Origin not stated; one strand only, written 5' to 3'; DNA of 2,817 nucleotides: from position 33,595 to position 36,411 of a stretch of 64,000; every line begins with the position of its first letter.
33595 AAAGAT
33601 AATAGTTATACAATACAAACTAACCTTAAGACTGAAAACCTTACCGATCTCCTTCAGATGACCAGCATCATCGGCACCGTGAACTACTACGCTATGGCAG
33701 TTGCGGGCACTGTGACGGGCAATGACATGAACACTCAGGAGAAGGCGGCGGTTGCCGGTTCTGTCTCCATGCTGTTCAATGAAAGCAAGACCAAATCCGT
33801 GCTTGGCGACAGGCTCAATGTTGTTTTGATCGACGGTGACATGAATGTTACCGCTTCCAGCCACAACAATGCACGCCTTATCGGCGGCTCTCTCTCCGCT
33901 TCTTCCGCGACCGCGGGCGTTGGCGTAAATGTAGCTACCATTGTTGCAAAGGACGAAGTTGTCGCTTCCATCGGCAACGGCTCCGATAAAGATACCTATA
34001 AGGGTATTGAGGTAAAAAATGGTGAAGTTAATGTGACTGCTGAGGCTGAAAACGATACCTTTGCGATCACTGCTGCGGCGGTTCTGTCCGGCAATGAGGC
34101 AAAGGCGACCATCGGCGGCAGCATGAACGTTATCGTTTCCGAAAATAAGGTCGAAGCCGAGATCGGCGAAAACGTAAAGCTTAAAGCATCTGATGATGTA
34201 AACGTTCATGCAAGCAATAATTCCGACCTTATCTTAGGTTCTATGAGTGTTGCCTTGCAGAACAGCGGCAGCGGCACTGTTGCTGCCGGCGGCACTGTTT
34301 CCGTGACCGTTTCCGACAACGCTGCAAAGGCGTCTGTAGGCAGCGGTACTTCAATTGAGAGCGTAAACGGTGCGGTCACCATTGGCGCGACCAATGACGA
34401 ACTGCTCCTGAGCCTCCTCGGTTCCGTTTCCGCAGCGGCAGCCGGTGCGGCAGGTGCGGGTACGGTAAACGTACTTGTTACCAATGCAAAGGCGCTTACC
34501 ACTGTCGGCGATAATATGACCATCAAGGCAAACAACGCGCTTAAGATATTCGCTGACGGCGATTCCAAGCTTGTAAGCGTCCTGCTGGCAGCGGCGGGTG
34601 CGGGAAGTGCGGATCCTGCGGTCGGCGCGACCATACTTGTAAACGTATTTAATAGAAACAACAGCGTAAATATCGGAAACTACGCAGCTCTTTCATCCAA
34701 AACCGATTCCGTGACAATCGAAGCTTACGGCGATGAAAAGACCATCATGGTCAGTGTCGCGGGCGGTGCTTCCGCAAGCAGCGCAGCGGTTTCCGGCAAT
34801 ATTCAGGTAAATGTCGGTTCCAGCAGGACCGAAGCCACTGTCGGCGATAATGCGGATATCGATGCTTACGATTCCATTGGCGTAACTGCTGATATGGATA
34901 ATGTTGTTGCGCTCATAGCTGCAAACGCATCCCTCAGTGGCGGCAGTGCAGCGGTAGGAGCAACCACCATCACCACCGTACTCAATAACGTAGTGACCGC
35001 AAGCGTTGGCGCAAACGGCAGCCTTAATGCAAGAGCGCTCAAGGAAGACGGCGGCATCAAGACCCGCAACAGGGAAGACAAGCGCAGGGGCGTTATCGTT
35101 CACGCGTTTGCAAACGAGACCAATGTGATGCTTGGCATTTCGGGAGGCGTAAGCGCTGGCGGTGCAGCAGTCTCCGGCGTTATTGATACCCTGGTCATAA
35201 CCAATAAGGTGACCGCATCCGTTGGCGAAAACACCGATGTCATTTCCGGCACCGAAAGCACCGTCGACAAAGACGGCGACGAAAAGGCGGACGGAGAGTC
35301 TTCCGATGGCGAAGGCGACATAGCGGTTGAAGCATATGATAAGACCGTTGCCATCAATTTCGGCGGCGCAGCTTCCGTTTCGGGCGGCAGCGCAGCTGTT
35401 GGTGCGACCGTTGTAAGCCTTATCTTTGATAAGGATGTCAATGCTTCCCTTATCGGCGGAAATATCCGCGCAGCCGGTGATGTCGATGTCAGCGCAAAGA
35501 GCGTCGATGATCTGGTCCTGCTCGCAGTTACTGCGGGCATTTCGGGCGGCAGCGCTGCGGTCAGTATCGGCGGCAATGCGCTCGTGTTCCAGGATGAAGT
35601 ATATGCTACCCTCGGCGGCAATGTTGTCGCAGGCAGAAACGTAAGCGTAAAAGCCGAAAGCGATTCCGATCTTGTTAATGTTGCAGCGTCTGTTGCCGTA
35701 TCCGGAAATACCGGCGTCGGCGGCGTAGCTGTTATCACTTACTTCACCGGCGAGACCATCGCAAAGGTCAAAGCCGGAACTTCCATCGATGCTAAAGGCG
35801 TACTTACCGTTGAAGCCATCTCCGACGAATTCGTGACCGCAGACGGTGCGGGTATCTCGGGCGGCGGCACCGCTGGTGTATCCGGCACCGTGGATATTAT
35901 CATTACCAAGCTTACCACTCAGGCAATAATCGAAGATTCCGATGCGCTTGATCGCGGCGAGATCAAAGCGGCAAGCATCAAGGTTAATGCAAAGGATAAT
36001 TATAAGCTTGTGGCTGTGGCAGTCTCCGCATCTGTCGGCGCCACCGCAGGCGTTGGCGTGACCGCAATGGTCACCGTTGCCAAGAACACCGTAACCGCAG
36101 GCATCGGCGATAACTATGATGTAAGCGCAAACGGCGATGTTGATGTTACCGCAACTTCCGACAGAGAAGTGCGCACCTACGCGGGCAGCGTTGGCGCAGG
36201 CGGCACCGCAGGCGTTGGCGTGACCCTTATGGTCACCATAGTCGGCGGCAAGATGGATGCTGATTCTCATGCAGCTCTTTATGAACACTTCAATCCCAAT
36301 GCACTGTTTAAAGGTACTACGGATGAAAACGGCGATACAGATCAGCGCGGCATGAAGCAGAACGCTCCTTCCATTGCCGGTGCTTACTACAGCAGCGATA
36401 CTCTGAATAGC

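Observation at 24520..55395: Uninterrupted 30.9-kb ORF encoding a 10,291-aa secreted, wall-anchored mosaic fibre protein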

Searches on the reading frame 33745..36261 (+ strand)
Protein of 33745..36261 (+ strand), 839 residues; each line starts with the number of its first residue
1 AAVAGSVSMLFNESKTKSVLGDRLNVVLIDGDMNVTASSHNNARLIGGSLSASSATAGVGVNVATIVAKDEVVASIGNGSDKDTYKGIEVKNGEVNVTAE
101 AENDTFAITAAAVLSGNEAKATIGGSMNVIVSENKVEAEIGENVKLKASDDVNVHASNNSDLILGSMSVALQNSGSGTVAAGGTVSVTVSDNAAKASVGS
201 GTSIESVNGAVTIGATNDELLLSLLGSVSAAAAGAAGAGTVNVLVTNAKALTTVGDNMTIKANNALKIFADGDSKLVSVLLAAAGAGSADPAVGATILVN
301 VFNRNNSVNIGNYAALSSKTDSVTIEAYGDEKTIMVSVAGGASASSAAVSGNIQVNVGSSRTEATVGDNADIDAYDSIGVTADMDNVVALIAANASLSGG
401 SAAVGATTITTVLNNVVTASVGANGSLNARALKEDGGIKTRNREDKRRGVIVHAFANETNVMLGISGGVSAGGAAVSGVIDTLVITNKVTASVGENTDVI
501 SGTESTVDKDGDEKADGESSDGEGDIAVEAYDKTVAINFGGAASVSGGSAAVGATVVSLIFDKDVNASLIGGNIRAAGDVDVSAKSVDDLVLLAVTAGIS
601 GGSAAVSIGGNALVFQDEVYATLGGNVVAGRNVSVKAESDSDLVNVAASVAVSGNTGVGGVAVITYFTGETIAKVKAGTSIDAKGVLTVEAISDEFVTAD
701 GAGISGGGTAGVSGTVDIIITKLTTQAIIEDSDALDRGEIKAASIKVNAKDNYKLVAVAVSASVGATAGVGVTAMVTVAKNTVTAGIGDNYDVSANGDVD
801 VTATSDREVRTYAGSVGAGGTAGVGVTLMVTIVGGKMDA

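Call 44: find_homologous_proteins(query=window:33745-36261:+, max_evalue=0.00001)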
Query window:33745-36261:+ (839 aa): 14 proteins with E <= 0.00001 among 8000 candidates.
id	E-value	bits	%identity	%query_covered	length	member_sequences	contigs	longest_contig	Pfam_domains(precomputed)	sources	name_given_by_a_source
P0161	4.4e-207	708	62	79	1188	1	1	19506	-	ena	-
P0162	9.2e-127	443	57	55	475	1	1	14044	-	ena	-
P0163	2.0e-89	319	46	58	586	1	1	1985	-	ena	-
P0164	2.2e-64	236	31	100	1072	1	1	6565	-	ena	-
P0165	3.2e-44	170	34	53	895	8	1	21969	-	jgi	-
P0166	9.5e-28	115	36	31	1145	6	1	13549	-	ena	-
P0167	3.0e-24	104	28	96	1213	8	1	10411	-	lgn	-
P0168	2.0e-10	58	26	64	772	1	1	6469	-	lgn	-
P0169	1.6e-9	55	29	34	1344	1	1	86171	-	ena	-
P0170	6.8e-9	53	28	61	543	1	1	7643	-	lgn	-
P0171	4.5e-8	50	31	38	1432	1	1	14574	-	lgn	-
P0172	6.4e-8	50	32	35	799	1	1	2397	-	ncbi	ncbi:MAG: beta strand repeat-containing protein, partial [Pirellulales bacterium]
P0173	1.5e-7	48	31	21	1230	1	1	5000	-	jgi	jgi:hypothetical protein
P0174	5.5e-6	43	27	38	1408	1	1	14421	-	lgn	-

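Call 56: predict_structure(alignment_id=A3)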
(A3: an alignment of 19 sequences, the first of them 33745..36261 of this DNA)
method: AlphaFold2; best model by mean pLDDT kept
length: 839 residues; sequences in the alignment: 19
mean_pLDDT: 87.2   pTM: 0.88
mean pLDDT of the five models: 87.2, 84.4, 84.2, 83.7, 79.2
residues with pLDDT >= 90: 503; 70-90: 240; 50-70: 77; < 50: 19
segments of 3 or more residues with pLDDT < 50: 505-521
pLDDT, mean of each block of 10 residues (from residue 1): 68 90 80 92 81 59 80 86 68 92 88 62 69 95 92 97 81 59 77 96 94 97 82 68 89 97 97 94 75 75 97 96 96 93 83 88 98 96 96 89 90 97 96 78 77 97 92 89 97 96 54 40 84 96 89 94 97 92 97 93 88 96 95 97 95 87 88 95 96 96 88 81 96 80 97 94 85 82 94 92 94 88 78 91
secondary structure, 60 per line:
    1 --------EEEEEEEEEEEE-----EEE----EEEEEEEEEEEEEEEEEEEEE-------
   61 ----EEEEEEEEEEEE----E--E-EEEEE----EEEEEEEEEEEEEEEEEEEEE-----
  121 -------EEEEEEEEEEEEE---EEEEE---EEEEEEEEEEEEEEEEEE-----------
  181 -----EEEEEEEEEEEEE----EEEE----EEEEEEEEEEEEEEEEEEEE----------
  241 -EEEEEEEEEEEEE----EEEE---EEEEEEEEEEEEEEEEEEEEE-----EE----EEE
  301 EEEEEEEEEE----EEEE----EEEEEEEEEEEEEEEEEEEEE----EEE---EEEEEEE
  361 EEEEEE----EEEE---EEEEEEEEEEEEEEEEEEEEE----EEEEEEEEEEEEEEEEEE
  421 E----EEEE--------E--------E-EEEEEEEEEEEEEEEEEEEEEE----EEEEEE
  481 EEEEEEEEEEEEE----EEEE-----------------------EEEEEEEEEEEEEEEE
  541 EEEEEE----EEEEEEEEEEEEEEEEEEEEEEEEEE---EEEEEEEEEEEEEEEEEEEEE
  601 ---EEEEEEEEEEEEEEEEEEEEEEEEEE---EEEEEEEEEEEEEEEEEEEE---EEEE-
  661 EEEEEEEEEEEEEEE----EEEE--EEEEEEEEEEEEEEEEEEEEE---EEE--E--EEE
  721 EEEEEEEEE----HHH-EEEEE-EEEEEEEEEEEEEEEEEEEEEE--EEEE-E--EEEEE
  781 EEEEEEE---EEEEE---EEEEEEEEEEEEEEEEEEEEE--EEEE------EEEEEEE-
elements in order (helices of 4 or more, strands of 3 or more residues): E9-20 E26-28 E33-53 E65-76 E86-90 E95-115 E128-140 E144-148 E152-169 E186-198 E203-206 E211-230 E242-254 E259-262 E266-286 E298-310 E315-318 E323-343 E348-350 E354-366 E371-374 E378-398 E403-421 E426-429 E449-470 E475-493 E498-501 E525-546 E551-576 E580-600 E604-629 E633-652 E656-659 E661-675 E680-683 E686-706 E710-712 E718-729 E738-742 E744-765 E768-771 E776-787 E791-795 E799-819 E822-825 E832-838

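Call 59: fold_search(model_id=the predicted structure, library=pdb)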
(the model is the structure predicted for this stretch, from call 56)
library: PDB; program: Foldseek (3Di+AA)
matches with E <= 10: 8; with E <= 0.001: 0
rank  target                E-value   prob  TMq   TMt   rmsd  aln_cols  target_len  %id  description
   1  4rm6                  2.1e-01  0.02  0.08  0.08  29.8       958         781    9  Crystal structure of Hemopexin Binding Protein (released 2016-05-18)
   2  4rt6_A                3.7e-01  0.01  0.06  0.06  30.9       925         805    9  Structure of a complex between hemopexin and hemopexin binding protein (released 2016-05-18)
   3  6bea                  1.5e+00  0.02  0.10  0.16  28.0       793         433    8  Crystal structure of the autotransporter UpaB from E. coli strain CFT073 (released 2019-04-10)
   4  8cpk_B                2.5e+00  0.01  0.07  0.12  26.9       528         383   11  Crystal structure of EtpA secretion domain from Enterotoxigenic Escherichia coli (released 2024-01-10)
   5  7ko9                  3.0e+00  0.01  0.08  0.10  29.1       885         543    9  Crystal structure of antigen 43 from uropathogenic Escherichia coli UTI89 (released 2022-03-09)
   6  6p5t_B                5.5e+00  0.00  0.07  0.08  32.5       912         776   12  Surface-layer (S-layer) RsaA protein from Caulobacter crescentus bound to strontium and iodide (released 2020-01-15)
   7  6p5t_A                7.0e+00  0.00  0.07  0.07  32.2       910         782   12  Surface-layer (S-layer) RsaA protein from Caulobacter crescentus bound to strontium and iodide (released 2020-01-15)
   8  7jvi_A                9.7e+00  0.00  0.06  0.09  25.7       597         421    7  Crystal structure of a beta-helix domain retrieved from capybara gut metagenome (released 2021-09-08)

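Call 70: search_protein_families(library=phrogs, proteins=[window:33745-36261:+], max_evalue=0.001)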
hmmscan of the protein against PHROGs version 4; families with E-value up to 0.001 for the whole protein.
window:33745-36261:+ (839 aa): 0 families

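Call 72: fold_search(model_id=the predicted structure, library=viral)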
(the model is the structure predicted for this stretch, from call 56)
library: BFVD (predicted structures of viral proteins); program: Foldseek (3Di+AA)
matches with E <= 10: 60; with E <= 0.001: 1
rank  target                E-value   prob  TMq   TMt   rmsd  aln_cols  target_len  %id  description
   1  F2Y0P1                3.8e-04  0.84  0.21  0.18  26.3       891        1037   10  (no name in the UniProt tables at hand)
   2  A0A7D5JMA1            5.3e-03  0.02  0.06  0.05  45.0      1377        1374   10  Peptidase S74 domain-containing protein [Synechococcus phage S-CAM7]
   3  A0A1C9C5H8            5.9e-03  0.08  0.11  0.11  33.1       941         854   10  Uncharacterized protein [Heterosigma akashiwo virus 01]
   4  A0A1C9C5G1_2          1.9e-02  0.33  0.28  0.25  23.7      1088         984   10  Putative outer membrane protein [Heterosigma akashiwo virus 01]
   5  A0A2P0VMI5            4.1e-02  0.06  0.12  0.12  30.3       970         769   12  Uncharacterized protein [Tetraselmis virus 1]
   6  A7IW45                7.9e-02  0.04  0.13  0.10  28.2      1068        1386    9  Uncharacterized protein B170R [Paramecium bursaria Chlorella virus NY2A]
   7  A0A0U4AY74            8.3e-02  0.06  0.11  0.13  27.7       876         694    9  (no name in the UniProt tables at hand)
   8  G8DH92                8.3e-02  0.01  0.05  0.04  52.3      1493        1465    8  (no name in the UniProt tables at hand)
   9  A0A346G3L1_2          9.5e-02  0.14  0.20  0.20  26.4       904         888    9  (no name in the UniProt tables at hand)
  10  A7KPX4                1.2e-01  0.10  0.17  0.21  27.6       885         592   10  Uncharacterized protein [Gallid alphaherpesvirus 2]
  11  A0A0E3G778            1.3e-01  0.01  0.06  0.05  40.1      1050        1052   12  Baseplate wedge initiator [Synechococcus phage ACG-2014f]
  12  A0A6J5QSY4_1          2.1e-01  0.01  0.05  0.04  43.5      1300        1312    6  Carbohydrate-binding, CenC-like [uncultured Caudovirales phage]
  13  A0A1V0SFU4            2.2e-01  0.06  0.17  0.15  25.2       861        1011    8  Uncharacterized protein [Hokovirus HKV1]
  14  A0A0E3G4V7            2.2e-01  0.01  0.06  0.05  38.8       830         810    9  Baseplate wedge initiator [Synechococcus phage ACG-2014f]
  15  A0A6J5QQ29            2.3e-01  0.00  0.04  0.04  52.5      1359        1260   10  Uncharacterized protein [uncultured Caudovirales phage]
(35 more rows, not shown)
